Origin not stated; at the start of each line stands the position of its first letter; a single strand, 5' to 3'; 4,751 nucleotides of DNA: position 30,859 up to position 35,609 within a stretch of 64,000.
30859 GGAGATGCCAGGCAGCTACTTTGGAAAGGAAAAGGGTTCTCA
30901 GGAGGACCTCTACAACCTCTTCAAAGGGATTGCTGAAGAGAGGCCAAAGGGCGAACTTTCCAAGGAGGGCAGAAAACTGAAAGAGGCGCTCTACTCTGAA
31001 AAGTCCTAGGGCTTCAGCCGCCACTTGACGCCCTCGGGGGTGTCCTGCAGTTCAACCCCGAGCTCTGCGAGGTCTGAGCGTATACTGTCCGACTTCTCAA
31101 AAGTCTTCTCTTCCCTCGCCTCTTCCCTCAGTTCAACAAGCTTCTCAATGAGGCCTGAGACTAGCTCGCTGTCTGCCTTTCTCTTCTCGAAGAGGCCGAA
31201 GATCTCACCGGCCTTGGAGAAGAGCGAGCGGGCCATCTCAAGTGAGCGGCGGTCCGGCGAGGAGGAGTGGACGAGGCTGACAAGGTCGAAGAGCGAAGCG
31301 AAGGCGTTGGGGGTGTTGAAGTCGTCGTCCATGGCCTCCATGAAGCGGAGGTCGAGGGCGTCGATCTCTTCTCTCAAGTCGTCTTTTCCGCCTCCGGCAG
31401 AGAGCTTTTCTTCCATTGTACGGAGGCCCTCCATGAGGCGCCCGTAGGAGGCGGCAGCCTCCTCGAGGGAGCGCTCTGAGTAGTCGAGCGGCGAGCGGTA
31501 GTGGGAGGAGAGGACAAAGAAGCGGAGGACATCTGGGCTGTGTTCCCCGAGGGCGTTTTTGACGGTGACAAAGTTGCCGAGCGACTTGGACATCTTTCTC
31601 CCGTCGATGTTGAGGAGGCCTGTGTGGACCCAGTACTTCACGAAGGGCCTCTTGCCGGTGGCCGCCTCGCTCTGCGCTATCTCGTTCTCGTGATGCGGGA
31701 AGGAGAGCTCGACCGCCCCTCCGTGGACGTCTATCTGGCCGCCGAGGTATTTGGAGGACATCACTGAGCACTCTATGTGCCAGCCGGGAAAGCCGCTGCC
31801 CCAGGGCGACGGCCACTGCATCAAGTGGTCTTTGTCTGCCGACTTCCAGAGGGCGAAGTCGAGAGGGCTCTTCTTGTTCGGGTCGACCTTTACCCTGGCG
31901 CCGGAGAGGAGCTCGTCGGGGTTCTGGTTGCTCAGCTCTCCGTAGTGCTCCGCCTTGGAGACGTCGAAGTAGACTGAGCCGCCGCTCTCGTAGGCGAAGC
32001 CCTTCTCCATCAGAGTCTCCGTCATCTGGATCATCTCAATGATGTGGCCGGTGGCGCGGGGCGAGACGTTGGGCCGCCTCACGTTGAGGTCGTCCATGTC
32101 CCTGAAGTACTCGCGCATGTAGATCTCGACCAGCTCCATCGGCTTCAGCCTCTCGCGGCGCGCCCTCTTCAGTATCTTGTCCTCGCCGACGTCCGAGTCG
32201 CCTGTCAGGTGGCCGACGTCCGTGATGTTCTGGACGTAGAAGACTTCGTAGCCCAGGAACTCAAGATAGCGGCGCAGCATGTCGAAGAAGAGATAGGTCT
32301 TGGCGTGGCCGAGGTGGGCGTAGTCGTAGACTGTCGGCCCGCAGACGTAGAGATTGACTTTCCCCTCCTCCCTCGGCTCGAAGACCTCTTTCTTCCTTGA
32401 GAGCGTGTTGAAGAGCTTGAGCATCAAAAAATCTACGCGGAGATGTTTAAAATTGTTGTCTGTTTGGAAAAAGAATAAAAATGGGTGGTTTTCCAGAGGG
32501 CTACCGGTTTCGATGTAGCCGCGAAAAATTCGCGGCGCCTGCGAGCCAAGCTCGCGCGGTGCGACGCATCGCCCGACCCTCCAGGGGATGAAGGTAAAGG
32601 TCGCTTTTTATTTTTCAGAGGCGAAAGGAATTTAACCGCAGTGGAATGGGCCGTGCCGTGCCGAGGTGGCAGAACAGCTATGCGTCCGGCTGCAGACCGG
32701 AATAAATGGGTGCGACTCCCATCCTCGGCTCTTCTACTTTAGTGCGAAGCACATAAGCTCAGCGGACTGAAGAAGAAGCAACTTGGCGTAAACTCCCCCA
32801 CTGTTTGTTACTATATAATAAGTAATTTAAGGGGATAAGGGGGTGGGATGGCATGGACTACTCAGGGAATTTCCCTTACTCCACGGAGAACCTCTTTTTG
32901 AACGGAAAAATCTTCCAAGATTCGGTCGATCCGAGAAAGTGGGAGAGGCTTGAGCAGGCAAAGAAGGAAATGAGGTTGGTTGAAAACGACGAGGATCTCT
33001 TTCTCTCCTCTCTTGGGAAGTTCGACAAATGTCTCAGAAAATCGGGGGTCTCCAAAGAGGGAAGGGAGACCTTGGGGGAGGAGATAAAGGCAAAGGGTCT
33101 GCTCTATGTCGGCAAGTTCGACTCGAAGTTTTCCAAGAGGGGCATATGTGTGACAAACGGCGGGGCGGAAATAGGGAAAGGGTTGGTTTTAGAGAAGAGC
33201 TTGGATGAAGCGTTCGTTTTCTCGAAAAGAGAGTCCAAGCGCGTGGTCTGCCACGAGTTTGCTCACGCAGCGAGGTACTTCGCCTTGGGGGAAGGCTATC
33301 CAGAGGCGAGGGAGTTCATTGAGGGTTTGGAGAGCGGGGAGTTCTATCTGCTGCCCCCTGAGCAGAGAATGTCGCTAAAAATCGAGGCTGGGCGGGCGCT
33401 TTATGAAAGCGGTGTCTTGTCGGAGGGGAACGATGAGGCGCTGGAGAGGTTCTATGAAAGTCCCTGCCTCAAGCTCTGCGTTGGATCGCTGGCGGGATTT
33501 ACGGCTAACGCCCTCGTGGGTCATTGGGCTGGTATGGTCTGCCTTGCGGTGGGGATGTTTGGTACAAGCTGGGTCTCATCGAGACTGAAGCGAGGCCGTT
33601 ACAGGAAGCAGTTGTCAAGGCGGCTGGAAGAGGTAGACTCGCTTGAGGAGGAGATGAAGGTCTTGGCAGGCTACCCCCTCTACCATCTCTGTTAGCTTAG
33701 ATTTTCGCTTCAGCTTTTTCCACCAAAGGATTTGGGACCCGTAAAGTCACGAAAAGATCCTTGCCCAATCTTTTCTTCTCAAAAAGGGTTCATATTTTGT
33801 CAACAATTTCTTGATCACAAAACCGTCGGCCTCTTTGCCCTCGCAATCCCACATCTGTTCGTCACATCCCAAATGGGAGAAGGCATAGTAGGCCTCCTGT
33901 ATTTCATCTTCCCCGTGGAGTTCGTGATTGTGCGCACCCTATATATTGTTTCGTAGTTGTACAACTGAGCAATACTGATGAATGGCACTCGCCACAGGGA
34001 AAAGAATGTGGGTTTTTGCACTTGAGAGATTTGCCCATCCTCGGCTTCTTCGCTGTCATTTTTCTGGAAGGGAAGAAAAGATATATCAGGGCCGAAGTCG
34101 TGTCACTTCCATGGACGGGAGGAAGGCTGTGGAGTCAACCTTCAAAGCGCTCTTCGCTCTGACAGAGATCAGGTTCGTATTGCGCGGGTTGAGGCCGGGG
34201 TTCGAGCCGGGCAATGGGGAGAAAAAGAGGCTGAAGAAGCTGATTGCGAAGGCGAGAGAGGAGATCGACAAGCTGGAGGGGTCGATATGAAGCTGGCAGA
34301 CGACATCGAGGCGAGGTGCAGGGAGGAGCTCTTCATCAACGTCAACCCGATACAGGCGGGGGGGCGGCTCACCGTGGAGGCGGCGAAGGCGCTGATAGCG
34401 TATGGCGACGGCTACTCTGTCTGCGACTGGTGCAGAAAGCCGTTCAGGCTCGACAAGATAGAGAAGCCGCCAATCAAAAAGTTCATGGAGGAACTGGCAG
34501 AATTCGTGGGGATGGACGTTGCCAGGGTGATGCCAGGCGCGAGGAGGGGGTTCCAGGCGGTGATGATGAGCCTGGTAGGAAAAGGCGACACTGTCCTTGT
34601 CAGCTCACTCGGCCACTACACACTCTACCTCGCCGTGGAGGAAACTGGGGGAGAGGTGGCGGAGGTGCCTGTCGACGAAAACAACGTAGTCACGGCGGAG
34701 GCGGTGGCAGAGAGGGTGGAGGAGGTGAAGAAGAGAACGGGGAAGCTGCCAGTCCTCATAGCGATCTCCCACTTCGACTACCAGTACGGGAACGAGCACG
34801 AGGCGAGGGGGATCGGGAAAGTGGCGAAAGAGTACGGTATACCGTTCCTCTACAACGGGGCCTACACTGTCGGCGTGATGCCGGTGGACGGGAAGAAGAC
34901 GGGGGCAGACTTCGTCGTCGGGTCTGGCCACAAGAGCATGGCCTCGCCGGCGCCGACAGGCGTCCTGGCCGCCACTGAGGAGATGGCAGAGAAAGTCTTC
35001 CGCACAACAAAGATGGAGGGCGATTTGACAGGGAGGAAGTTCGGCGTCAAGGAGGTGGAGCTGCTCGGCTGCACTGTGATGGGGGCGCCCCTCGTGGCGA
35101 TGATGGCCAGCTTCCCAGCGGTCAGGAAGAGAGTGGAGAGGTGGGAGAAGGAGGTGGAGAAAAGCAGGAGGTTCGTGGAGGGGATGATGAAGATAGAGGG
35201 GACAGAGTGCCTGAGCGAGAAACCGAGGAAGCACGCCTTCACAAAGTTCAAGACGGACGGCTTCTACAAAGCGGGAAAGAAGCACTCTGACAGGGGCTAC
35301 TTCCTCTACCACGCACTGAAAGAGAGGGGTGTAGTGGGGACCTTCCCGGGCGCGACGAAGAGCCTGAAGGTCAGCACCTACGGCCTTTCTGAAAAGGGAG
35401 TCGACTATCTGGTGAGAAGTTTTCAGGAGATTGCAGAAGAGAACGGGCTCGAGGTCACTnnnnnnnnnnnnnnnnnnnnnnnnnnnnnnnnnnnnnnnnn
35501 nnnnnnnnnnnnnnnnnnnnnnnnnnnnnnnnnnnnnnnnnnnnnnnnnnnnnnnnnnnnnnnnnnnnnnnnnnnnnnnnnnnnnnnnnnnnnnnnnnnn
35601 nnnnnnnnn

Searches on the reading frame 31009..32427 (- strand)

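Call 111: search_protein_families(library=ncbifam, proteins=[window:31009-32427:-], max_evalue=0.00001)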
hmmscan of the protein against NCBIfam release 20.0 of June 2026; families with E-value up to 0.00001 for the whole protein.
window:31009-32427:- (473 aa): 15 families
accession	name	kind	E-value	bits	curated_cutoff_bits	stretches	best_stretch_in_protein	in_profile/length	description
TIGR00435.1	cysS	equivalog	9.4e-162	539.3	340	1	3-470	1-464/466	cysteine--tRNA ligase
NF011108.0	PRK14536.1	equivalog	7e-131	437.4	780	1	1-470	1-488/490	cysteine--tRNA ligase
NF011107.0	PRK14534.1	equivalog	2.5e-87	293.9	744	1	1-468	1-477/481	cysteine--tRNA ligase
TIGR03447.1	mycothiol_MshC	equivalog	9.7e-76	255.2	485.1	1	2-390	17-389/411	cysteine--1-D-myo-inosityl 2-amino-2-deoxy-alpha-D-glucopyranoside ligase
TIGR00398.1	metG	equivalog_domain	4.5e-19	68.6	336.35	2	35-166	12-134/530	methionine--tRNA ligase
NF009687.0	PRK13208.1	equivalog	9.3e-15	53.8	738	1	250-365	506-619/801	valine--tRNA ligase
NF008957.0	PRK12300.1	subfamily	2.9e-14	52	677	1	269-339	617-688/946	leucine--tRNA ligase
NF008900.0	PRK12267.1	equivalog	1e-11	44.1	598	0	25-162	5-135/648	methionine--tRNA ligase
TIGR00422.1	valS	equivalog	1.3e-11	43.3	612.1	1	250-310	498-558/863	valine--tRNA ligase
TIGR00392.1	ileS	equivalog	2.9e-11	42.3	621.4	1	255-331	588-664/861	isoleucine--tRNA ligase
NF001100.0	PRK00133.1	equivalog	7.5e-11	41.3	587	0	268-308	320-361/676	methionine--tRNA ligase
TIGR00395.1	leuS_arch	equivalog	8.6e-10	37.3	648.5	1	267-369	609-707/938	leucine--tRNA ligase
NF004349.1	PRK05729.1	equivalog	1.1e-08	33.7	704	1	252-325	490-564/860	valine--tRNA ligase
NF040702.1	ileS_w_GNAT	exception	1e-07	30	1999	1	250-338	750-840/1100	isoleucine--tRNA ligase, N-acetyltransferase domain-containing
NF000540.1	alt_ValS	exception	3.1e-07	28.8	900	0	250-311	546-607/827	valine--tRNA ligase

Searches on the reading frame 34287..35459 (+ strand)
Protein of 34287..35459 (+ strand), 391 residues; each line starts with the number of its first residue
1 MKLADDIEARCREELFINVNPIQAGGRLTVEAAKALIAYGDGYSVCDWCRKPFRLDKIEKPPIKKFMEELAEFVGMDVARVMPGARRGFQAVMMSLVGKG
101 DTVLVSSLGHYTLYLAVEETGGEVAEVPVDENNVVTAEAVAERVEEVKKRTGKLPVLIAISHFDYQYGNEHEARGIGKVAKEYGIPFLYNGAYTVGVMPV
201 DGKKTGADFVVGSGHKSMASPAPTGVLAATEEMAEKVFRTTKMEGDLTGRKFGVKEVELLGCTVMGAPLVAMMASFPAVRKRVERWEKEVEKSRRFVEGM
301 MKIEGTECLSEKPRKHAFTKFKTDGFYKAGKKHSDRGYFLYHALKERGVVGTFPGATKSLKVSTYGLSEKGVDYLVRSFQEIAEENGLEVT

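Call 111: search_protein_families(library=ncbifam, proteins=[window:34287-35459:+], max_evalue=0.00001)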
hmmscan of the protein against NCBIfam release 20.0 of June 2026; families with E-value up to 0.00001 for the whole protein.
window:34287-35459:+ (391 aa): 12 families
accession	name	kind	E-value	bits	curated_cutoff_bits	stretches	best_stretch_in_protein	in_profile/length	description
NF006810.0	PRK09331.1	subfamily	1.9e-177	590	301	1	2-390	8-396/397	Sep-tRNA:Cys-tRNA synthetase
TIGR02539.1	SepCysS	equivalog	7.4e-133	443.1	365.25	1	13-386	5-369/370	O-phospho-L-seryl-tRNA:Cys-tRNA synthase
TIGR01979.1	sufS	subfamily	8.9e-14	51.1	475.1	1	92-237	100-241/403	SufS family cysteine desulfurase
TIGR01977.1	am_tr_V_EF2568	hypoth_equivalog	4.7e-13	48.9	377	1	85-234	71-217/376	cysteine desulfurase family protein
NF041166.1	f2_encap_cargo1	exception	1.4e-09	37.6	800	1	96-235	331-466/623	family 2A encapsulin nanocompartment cargo protein cysteine desulfurase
NF046070.1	PyrdoxPyrvTramin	equivalog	4.9e-09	35.5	600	1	87-237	66-213/369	pyridoxamine--pyruvate transaminase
TIGR04343.1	egtE_PLP_lyase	equivalog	4.1e-08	32.4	400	1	70-237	63-223/370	ergothioneine biosynthesis PLP-dependent enzyme EgtE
NF006791.0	PRK09295.1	equivalog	1e-07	31.4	661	1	95-236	108-245/406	cysteine desulfurase SufS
TIGR03403.1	nifS_epsilon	equivalog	1.2e-07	31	587.7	1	115-229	108-214/382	NifS family cysteine desulfurase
NF000586.1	PRK00011.1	subfamily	4.8e-07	28.9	335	1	55-237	60-240/404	serine hydroxymethyltransferase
TIGR03301.1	PhnW-AepZ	equivalog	1.7e-06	27.7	360.8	1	89-220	63-191/355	2-aminoethylphosphonate aminotransferase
TIGR03402.1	FeS_nifS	equivalog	3e-06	26.3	530.75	1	115-227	104-208/379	cysteine desulfurase NifS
